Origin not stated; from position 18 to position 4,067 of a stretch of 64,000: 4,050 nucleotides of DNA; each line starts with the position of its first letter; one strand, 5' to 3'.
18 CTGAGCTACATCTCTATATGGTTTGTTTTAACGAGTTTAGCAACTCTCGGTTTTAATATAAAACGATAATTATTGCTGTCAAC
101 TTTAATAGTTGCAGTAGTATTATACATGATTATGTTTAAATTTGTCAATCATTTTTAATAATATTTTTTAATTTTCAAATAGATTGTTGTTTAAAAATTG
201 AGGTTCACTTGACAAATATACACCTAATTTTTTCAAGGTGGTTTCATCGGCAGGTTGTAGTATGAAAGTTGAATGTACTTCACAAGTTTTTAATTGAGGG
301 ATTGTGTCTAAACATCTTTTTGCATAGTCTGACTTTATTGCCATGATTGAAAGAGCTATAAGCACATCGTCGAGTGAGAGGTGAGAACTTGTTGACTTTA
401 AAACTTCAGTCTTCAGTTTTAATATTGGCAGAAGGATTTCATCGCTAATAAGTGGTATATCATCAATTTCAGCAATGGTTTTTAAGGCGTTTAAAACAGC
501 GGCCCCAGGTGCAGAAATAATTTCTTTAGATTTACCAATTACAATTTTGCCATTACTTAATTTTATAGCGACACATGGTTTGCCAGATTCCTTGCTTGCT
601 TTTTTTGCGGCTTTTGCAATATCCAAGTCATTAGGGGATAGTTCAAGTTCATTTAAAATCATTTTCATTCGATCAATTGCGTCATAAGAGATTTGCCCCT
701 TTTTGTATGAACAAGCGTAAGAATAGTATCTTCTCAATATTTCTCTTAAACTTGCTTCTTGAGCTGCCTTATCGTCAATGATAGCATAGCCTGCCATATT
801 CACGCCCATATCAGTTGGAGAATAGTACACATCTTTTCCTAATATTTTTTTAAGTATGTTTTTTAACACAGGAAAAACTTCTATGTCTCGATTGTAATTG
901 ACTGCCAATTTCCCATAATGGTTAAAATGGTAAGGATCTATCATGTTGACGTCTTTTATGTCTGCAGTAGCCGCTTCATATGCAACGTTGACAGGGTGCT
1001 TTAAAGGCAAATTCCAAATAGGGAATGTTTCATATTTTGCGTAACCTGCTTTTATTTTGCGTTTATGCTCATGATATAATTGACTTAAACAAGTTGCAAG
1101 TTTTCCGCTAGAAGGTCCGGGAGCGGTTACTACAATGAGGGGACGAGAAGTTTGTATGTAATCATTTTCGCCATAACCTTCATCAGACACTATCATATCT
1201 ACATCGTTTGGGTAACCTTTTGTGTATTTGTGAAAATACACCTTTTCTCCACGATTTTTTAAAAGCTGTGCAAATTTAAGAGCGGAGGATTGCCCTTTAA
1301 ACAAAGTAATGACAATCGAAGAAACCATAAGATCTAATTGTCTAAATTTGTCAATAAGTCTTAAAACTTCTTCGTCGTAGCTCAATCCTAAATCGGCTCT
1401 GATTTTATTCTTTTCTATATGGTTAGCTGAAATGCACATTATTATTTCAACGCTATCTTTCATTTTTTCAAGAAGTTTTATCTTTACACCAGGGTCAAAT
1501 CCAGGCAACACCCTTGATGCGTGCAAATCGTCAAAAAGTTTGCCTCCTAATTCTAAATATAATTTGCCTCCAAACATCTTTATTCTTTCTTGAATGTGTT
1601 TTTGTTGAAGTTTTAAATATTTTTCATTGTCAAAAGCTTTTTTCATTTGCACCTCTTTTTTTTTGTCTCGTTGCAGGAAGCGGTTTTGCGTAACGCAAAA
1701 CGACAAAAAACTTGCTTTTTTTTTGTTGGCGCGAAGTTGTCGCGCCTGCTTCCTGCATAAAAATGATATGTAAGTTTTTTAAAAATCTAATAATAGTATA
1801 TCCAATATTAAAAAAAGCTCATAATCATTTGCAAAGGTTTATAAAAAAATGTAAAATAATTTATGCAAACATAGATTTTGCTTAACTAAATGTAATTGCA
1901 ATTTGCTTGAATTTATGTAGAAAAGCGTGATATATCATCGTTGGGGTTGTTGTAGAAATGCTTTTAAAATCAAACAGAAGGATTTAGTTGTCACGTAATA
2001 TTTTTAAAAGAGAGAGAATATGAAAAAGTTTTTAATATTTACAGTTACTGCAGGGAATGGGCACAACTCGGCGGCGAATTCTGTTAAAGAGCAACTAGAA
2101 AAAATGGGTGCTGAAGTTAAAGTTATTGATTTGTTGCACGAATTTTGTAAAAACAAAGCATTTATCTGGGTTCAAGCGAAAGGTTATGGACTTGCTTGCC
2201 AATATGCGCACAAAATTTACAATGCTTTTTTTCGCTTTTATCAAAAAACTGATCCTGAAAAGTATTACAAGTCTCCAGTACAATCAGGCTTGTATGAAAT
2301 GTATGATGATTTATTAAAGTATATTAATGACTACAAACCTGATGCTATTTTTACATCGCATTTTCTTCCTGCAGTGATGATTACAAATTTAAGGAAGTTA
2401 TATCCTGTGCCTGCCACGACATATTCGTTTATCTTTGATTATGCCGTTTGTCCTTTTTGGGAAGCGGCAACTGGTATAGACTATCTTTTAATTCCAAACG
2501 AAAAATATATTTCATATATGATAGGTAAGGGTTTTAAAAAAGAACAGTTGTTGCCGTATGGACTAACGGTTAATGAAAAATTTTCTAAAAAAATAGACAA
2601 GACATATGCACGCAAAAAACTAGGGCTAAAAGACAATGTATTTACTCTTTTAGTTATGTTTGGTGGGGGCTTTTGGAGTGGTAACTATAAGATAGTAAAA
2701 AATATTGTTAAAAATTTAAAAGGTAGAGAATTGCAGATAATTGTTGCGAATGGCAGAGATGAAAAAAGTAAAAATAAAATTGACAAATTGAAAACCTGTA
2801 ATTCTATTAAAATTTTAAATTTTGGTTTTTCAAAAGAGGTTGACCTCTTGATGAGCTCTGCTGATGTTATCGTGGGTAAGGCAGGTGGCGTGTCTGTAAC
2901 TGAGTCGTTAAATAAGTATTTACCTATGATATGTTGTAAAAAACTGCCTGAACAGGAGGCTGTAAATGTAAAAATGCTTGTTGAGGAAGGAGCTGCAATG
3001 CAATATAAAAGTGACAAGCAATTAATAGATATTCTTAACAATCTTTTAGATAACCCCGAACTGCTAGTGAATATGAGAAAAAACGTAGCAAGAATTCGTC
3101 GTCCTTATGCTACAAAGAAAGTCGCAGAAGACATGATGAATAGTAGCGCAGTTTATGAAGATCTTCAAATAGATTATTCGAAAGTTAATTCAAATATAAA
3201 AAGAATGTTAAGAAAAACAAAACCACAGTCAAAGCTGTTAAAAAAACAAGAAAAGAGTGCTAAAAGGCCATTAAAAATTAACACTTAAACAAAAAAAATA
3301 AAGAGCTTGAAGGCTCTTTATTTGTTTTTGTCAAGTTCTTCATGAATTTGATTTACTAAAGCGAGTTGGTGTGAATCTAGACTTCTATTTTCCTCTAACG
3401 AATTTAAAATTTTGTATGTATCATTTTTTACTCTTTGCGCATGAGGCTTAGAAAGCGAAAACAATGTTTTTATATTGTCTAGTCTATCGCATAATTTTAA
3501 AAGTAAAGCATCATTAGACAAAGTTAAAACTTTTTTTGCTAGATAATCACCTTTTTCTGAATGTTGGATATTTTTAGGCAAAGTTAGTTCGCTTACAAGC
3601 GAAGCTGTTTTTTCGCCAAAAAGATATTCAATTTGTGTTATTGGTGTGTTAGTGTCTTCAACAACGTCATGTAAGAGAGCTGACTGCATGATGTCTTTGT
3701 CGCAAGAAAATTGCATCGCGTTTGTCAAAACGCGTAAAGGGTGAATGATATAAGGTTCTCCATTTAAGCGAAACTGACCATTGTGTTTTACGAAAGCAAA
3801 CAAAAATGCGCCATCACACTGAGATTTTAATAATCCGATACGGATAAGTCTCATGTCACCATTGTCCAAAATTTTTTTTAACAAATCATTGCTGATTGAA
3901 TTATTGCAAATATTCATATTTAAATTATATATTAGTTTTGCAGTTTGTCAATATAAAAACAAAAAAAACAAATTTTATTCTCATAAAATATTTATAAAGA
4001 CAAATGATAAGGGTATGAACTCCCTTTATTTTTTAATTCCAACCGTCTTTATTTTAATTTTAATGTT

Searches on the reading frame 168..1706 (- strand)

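Call 74: search_protein_families(library=pfam, proteins=[window:168-1706:-], max_evalue=0.00001)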
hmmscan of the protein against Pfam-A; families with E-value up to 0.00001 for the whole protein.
window:168-1706:- (512 aa): 2 families
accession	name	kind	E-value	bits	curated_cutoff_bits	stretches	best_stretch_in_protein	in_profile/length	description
PF08903.17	DUF1846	-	3e-167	556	27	1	24-354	2-332/333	Domain of unknown function DUF1846, N-terminal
PF20921.3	DUF1846_C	-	3.8e-46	157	27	1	361-510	3-153/153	Domain of unknown function DUF1846, C-terminal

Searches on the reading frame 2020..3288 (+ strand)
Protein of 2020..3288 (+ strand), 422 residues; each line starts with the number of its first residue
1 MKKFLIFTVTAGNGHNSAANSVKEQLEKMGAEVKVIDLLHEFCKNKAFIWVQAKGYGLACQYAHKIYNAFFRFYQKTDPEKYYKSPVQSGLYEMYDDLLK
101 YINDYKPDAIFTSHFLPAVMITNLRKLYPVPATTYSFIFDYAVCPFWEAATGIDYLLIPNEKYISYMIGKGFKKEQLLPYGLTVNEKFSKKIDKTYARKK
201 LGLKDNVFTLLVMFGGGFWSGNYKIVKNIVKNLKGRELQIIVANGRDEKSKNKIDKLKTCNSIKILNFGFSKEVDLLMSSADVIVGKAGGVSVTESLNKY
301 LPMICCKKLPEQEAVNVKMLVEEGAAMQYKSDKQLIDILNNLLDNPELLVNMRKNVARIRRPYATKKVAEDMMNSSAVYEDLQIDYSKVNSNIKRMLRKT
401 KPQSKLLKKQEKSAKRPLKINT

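Call 74: search_protein_families(library=pfam, proteins=[window:2020-3288:+], max_evalue=0.00001)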
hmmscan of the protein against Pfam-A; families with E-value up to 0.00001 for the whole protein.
window:2020-3288:+ (422 aa): 3 families
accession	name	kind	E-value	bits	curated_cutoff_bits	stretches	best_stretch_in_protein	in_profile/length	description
PF06925.17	MGDG_synth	-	2.2e-17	64.1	25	1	15-184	1-169/169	Monogalactosyldiacylglycerol (MGDG) synthase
PF04101.22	Glyco_tran_28_C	-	2.7e-11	44.2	22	1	226-356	18-154/166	Glycosyltransferase family 28 C-terminal domain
PF00534.26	Glycos_transf_1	-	3e-06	27.3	26.4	1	222-356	29-169/172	Glycosyl transferases group 1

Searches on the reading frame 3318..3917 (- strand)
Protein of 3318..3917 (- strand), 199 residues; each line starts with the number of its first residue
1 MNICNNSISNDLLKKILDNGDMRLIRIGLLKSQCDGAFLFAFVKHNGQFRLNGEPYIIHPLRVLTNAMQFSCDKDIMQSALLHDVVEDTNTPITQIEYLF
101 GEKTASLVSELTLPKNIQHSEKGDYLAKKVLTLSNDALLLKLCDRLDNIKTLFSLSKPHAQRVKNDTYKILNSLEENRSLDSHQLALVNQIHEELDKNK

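Call 74: search_protein_families(library=pfam, proteins=[window:3318-3917:-], max_evalue=0.00001)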
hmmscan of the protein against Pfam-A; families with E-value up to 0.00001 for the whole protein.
window:3318-3917:- (199 aa): 2 families
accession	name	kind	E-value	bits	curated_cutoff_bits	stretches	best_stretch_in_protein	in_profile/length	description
PF13328.12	HD_4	-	1.5e-16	61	27.2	1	37-176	1-150/156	HD domain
PF01966.28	HD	-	1.5e-06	29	22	1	56-148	1-115/116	HD domain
